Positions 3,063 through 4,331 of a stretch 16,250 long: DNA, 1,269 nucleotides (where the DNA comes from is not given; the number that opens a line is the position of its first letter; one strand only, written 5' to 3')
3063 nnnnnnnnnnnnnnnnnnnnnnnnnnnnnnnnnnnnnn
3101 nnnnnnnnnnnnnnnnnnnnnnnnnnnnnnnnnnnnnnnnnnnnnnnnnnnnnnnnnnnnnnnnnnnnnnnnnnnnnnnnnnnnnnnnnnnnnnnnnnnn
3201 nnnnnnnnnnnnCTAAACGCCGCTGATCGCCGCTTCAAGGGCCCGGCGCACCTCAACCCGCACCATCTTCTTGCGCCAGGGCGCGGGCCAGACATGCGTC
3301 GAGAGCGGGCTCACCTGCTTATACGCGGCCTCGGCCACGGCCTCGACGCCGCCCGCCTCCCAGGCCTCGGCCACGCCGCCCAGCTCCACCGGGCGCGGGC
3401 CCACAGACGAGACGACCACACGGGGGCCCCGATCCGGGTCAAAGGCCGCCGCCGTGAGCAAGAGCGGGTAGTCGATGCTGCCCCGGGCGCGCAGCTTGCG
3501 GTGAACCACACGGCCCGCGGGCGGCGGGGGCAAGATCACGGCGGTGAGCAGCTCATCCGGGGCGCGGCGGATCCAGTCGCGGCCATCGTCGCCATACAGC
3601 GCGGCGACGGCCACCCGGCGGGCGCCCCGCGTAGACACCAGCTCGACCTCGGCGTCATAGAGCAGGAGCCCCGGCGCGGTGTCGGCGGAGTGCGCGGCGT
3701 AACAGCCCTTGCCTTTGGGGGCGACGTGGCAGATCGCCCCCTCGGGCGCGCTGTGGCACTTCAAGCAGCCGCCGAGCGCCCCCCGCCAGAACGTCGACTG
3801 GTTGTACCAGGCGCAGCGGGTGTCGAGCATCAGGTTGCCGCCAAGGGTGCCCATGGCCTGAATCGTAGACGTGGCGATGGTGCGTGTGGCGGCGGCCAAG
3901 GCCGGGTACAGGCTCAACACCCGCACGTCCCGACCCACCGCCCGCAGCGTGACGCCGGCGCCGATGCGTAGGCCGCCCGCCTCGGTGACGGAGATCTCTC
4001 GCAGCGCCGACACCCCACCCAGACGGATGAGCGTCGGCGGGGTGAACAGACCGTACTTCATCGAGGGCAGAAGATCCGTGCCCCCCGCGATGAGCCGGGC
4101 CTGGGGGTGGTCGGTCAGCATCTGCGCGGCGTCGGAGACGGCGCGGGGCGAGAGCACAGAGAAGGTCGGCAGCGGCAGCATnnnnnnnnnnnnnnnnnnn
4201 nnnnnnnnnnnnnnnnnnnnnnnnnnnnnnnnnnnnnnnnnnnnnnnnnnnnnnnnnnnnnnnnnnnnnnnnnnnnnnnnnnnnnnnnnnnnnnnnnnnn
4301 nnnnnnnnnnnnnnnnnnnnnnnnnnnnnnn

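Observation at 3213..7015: Molybdenum hydroxylase operon with HcrCAB-like gene order and a Cys-rich insertion in the FAD subunit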

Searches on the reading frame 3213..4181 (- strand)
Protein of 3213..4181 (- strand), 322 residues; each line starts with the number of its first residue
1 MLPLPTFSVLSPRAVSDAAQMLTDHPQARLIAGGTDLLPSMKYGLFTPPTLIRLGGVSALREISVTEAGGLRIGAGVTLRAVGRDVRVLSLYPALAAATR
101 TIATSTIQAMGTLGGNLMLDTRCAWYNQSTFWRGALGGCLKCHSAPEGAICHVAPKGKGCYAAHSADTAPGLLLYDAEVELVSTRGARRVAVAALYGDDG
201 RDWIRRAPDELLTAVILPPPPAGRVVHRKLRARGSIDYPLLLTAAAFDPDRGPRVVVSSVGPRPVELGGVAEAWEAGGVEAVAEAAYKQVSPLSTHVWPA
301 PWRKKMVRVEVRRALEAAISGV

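Call 6: search_solved_structures(query=window:3213-4181:-, show_alignments=3, max_evalue=0.001)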
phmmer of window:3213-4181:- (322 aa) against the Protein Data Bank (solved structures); distinct sequences matched with E-value up to 0.001: 15.
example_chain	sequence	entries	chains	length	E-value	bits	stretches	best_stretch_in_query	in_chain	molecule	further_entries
1rm6_B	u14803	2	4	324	1.5e-51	178.8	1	6-313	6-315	4-hydroxybenzoyl-CoA reductase beta subunit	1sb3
5g5g_B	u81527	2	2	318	1.7e-33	119.5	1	17-299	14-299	PUTATIVE XANTHINE DEHYDROGENASE YAGR MOLYBDENUM-BINDING SU SUBUNIT | Aldehyde oxidoreductase FAD-binding subunit PaoB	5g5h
5y6q_B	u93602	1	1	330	3.1e-21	79.2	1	15-284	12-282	Aldehyde oxidase medium subunit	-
1t3q_C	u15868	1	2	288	6.2e-15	58.5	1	4-118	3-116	quinoline 2-oxidoreductase medium subunit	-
1n5w_C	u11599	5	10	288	4.1e-14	55.8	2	6-117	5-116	Carbon monoxide dehydrogenase medium chain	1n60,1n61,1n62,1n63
1zxi_C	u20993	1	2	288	6.7e-14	55.1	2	6-117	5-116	Carbon monoxide dehydrogenase medium chain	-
4zoh_B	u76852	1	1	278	5.6e-12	48.8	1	5-117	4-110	Putative oxidoreductase FAD-binding subunit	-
3hrd_C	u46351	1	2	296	1.7e-07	34.1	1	7-119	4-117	Nicotinate dehydrogenase FAD-subunit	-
1ffu_C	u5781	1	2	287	2.8e-07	33.4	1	5-117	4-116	CUTM, FLAVOPROTEIN OF CARBON MONOXIDE DEHYDROGENASE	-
1jro_A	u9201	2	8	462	2.9e-07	33.3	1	16-118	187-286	xanthine dehydrogenase, chain A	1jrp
2w3r_A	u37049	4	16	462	2.9e-07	33.3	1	16-118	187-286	XANTHINE DEHYDROGENASE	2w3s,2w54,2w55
1ffv_C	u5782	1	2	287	3.3e-07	33.2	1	5-117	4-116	CUTM, FLAVOPROTEIN OF CARBON MONOXIDE DEHYDROGENASE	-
8uem_B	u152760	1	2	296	1.1e-06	31.4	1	26-118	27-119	Carbon monoxide dehydrogenase medium chain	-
7dqx_E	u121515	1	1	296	1.5e-06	31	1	5-118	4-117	6-hydroxypseudooxynicotine dehydrogenase complex subunit alpha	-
7dqx_B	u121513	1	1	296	1.5e-06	31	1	5-118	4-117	6-hydroxypseudooxynicotine dehydrogenase complex subunit alpha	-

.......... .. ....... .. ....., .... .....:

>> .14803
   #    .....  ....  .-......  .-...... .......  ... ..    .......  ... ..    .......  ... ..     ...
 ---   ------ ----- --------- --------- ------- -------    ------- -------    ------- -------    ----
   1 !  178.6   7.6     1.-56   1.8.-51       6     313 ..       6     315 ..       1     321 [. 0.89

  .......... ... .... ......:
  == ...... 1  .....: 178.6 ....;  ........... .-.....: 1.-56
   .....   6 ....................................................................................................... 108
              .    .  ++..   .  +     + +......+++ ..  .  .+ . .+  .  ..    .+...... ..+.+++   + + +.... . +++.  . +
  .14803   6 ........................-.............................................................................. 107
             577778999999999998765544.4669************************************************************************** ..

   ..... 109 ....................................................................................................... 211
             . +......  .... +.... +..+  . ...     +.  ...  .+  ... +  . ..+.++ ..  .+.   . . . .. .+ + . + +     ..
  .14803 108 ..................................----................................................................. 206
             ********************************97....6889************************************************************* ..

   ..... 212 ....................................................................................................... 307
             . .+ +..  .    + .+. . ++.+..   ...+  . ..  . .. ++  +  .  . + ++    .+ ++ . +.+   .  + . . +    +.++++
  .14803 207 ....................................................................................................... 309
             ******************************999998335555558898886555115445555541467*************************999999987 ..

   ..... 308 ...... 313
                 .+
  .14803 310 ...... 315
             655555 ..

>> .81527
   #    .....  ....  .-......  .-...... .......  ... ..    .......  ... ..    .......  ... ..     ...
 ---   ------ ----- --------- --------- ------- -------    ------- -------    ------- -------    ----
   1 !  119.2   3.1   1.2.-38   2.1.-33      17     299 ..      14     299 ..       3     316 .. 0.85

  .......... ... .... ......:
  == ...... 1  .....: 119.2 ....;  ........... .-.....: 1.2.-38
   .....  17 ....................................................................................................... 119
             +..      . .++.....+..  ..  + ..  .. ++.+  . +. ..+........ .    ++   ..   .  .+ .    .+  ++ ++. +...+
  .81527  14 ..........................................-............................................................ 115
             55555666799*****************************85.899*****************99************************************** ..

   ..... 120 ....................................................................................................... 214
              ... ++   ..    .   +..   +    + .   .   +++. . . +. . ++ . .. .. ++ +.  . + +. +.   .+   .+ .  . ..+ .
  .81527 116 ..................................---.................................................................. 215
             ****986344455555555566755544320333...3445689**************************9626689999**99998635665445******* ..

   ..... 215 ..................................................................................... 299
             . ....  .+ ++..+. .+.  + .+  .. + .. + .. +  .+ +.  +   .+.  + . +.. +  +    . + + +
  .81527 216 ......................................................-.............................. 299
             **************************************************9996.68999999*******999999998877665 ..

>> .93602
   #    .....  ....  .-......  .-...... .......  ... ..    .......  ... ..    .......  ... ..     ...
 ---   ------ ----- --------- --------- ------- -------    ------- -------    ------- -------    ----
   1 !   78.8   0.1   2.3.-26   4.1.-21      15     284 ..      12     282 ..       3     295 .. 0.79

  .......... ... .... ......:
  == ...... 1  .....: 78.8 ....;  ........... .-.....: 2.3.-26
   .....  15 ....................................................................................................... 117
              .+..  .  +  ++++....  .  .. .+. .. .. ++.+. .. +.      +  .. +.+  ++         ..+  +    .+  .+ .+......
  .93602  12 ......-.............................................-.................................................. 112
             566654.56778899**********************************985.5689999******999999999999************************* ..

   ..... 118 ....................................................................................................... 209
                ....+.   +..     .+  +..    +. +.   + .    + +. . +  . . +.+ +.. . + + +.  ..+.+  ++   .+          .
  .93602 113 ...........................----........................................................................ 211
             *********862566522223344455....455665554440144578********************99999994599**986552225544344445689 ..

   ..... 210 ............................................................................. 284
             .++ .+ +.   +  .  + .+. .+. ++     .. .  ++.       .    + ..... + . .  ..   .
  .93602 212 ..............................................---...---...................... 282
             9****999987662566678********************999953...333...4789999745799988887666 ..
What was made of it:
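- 3213..4181 (-): FAD subunit, 322 aa, with AGGTDL32-37 and TLGGN112-116. 1rm6_B gives E 1.5e-51 (call 6).
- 3702..3815 (-): Cys-rich insertion (aa 123-160), the putative [4Fe-4S]-binding loop. The proposed ligands are Cys123, 139, 151 and 160. Cys142 is extra and not conserved, and a lineage-specific HSAP insert is present. The four Cys align with HcrB Cys122/138/146/155 (call 6).
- On 4-hydroxybenzoyl-CoA reductase (HcrCAB/HbaBCD): All four Cys align (call 6).
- Checked: CoxM, QorM and XdhB alignments stop at about residue 117 (call 6).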

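Call 7: search_protein_families(library=ncbifam, proteins=[window:3213-4181:-])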
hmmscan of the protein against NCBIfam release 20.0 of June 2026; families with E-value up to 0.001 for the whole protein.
window:3213-4181:- (322 aa): 6 families
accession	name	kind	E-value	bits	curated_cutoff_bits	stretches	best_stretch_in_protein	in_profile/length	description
TIGR03195.1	4hydrxCoA_B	equivalog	2.7e-78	263.3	404.55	1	4-315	2-316/321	4-hydroxybenzoyl-CoA reductase subunit beta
NF007427.0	PRK09971.1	equivalog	5.5e-30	104.6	287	2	10-117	8-115/292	xanthine dehydrogenase FAD-binding subunit XdhB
NF043083.1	XdhB_XDHase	equivalog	1.1e-29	103.5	310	2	10-117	8-115/289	xanthine dehydrogenase subunit XdhB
NF041019.1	glyceraldDH_beta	equivalog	2.2e-24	86.2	350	2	3-117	3-115/280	glyceraldehyde dehydrogenase subunit beta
TIGR02963.1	xanthine_xdhA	equivalog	2.8e-20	72.4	467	1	9-118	195-301/468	xanthine dehydrogenase small subunit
TIGR03199.1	pucC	equivalog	9e-10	38.3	306.05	1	12-120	1-109/264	xanthine dehydrogenase subunit C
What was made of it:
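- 3213..4181 (-): TIGR03195 scores 263 bits, below the 405 cut-off (call 7).
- All equivalog cut-offs are missed (call 7). Scores are below all three equivalog cut-offs (call 7).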

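Call 9: search_protein_families(library=pfam, proteins=[window:3213-4181:-])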
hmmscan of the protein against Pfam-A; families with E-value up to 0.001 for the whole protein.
window:3213-4181:- (322 aa): 1 family
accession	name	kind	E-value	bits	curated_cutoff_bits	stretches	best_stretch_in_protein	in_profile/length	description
PF00941.27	FAD_binding_5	-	1.1e-38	133.2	27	1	6-219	2-169/170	FAD binding domain in molybdopterin dehydrogenase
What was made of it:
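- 3213..4181 (-): Pfam FAD_binding_5 (call 9).
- The FAD subunit has the 40-46-residue Cys loop that CoxM, XdhB and QorM lack (calls 6, 9).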

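Call 11: find_homologous_proteins(query=window:3213-4181:-, max_evalue=1e-10)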
Query window:3213-4181:- (322 aa): 3887 proteins with E <= 1e-10 among 8000 candidates; the best 120 are listed.
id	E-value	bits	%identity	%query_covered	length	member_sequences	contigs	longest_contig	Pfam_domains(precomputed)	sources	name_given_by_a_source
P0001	1.2e-202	690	97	100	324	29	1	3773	PF00941.28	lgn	-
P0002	3.4e-187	639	91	97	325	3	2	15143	PF00941.28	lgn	-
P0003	2.4e-181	620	87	99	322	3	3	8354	PF00941.28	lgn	-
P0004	3.7e-130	452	69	99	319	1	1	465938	PF00941.28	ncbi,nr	ncbi:MAG: FAD binding domain-containing protein [Alphaproteobacteria bacterium]|nr:FAD binding domai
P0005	8.1e-127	441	64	98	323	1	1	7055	PF00941.28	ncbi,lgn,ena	-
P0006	1.7e-126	440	65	98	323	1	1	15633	PF00941.28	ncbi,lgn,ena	-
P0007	2.3e-126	440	65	98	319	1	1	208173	PF00941.28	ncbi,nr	ncbi:MAG: FAD binding domain-containing protein [Alphaproteobacteria bacterium]|nr:FAD binding domai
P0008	5.7e-124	432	64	98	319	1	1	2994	PF00941.28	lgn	-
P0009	2.5e-121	423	63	98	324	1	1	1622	PF00941.28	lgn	-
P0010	7.2e-121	421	64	98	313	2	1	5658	PF00941.28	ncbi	-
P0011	4.2e-120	419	62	98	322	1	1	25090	PF00941.28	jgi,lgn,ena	-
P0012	1.1e-119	418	62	99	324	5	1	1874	PF00941.28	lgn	-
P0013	2.2e-119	417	61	98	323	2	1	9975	PF00941.28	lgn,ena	-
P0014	7.1e-119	415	62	98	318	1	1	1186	PF00941.28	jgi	jgi:4-hydroxybenzoyl-CoA reductase subunit beta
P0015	8.7e-118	411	61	99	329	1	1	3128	PF00941.28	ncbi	-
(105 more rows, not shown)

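Call 54: predict_structure(alignment_id=A1)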
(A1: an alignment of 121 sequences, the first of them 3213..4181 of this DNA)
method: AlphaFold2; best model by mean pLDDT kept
length: 322 residues; sequences in the alignment: 121
mean_pLDDT: 89.7   pTM: 0.89
mean pLDDT of the five models: 89.7, 87.0, 86.5, 86.4, 85.2
residues with pLDDT >= 90: 231; 70-90: 53; 50-70: 31; < 50: 7
segments of 3 or more residues with pLDDT < 50: 142-147
pLDDT, mean of each block of 10 residues (from residue 1): 87 98 95 81 85 97 98 98 98 98 93 90 72 62 50 58 90 98 98 88 85 98 97 86 98 97 95 98 98 87 97 98 92
secondary structure, 60 per line:
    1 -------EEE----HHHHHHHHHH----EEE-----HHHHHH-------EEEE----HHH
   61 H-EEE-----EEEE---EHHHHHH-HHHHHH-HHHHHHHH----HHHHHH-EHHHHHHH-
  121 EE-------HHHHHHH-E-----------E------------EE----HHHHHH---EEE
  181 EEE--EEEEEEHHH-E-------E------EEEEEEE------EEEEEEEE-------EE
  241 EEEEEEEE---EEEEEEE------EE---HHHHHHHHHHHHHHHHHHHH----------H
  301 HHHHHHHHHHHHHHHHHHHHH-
elements in order: E8-10 H15-24 E29-31 H37-42 E50-53 H58-61 E63-65 E71-74 H79-84 H86-91 H93-100 H105-110 H113-119 H130-136 H169-174 E178-183 E186-191 E211-217 E224-231 E239-248 E252-258 H270-289 H300-321
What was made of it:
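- On 4-hydroxybenzoyl-CoA reductase (HcrCAB/HbaBCD): The loop has low pLDDT in the cofactor-free model (call 54).
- Tried and rejected: The AlphaFold model gives no coordinates through these tools, so Cys-Cys geometry could not be measured, and the loop has low confidence (call 54).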

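Call 59: fold_search(model_id=the predicted structure, library=pdb)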
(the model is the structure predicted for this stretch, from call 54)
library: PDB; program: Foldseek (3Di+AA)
matches with E <= 10: 504; with E <= 0.001: 88
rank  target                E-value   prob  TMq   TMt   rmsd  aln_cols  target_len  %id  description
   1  1rm6_B                2.6e-31  1.00  0.91  0.90   2.2       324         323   35  Structure of 4-hydroxybenzoyl-CoA reductase from Thauera aromatica (released 2004-12-21)
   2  5g5g_B                3.1e-23  1.00  0.78  0.79   3.9       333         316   29  Escherichia coli Periplasmic Aldehyde Oxidase (released 2016-09-28)
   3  1n60_C                3.2e-22  1.00  0.77  0.86   3.9       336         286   26  Crystal Structure of the Cu,Mo-CO Dehydrogenase (CODH); Cyanide-inactivated Form (released 2002-12-18)
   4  1ffu_C                6.1e-22  1.00  0.77  0.85   3.8       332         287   22  CARBON MONOXIDE DEHYDROGENASE FROM HYDROGENOPHAGA PSEUDOFLAVA WHICH LACKS THE MO-PYRANOPTERIN MOIETY OF THE MOLYBDENUM (released 2000-09-15)
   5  1n61_C                1.2e-21  1.00  0.77  0.86   3.9       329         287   25  Crystal Structure of the Cu,Mo-CO Dehydrogenase (CODH); Dithionite reduced state (released 2002-12-18)
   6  1ffv_C                2.6e-21  1.00  0.77  0.86   3.7       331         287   22  CARBON MONOXIDE DEHYDROGENASE FROM HYDROGENOPHAGA PSEUDOFLAVA (released 2000-09-15)
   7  1t3q_C                4.6e-21  1.00  0.77  0.86   4.5       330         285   23  Crystal structure of quinoline 2-Oxidoreductase from Pseudomonas Putida 86 (released 2004-09-14)
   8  1zxi_C                5.9e-21  1.00  0.76  0.84   4.0       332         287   26  Reconstituted CO dehydrogenase from Oligotropha carboxidovorans (released 2005-10-11)
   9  1zxi_F                1.3e-20  1.00  0.77  0.86   3.9       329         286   25  Reconstituted CO dehydrogenase from Oligotropha carboxidovorans (released 2005-10-11)
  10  5y6q_B                8.2e-20  1.00  0.83  0.81   3.6       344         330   25  Crystal structure of an aldehyde oxidase from Methylobacillus sp. KY4400 (released 2018-01-24)
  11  4zoh_B                5.2e-19  1.00  0.75  0.88   2.3       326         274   22  Crystal structure of glyceraldehyde oxidoreductase (released 2016-02-03)
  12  7dqx_E                1.6e-18  1.00  0.76  0.83   2.7       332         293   22  Crystal structure of xanthine dehydrogenase family protein (released 2022-01-26)
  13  3hrd_C                2.3e-18  1.00  0.75  0.83   4.3       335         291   20  Crystal structure of nicotinate dehydrogenase (released 2009-06-30)
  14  3hrd_G                6.4e-18  1.00  0.74  0.82   4.3       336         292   19  Crystal structure of nicotinate dehydrogenase (released 2009-06-30)
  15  7dqx_B                2.8e-17  1.00  0.76  0.85   2.7       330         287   22  Crystal structure of xanthine dehydrogenase family protein (released 2022-01-26)
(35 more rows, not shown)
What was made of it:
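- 3213..4181 (-): The AlphaFold2 model has pLDDT 89.7 and its best Foldseek hit is 1rm6_B at TM 0.91 (calls 54, 59).
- The predicted fold of the FAD subunit matches 1rm6_B at TM 0.91 (call 59). PaoB and the Methylobacillus aldehyde oxidase FAD subunit are the second- and third-best solved relatives of the FAD subunit (calls 6, 59).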
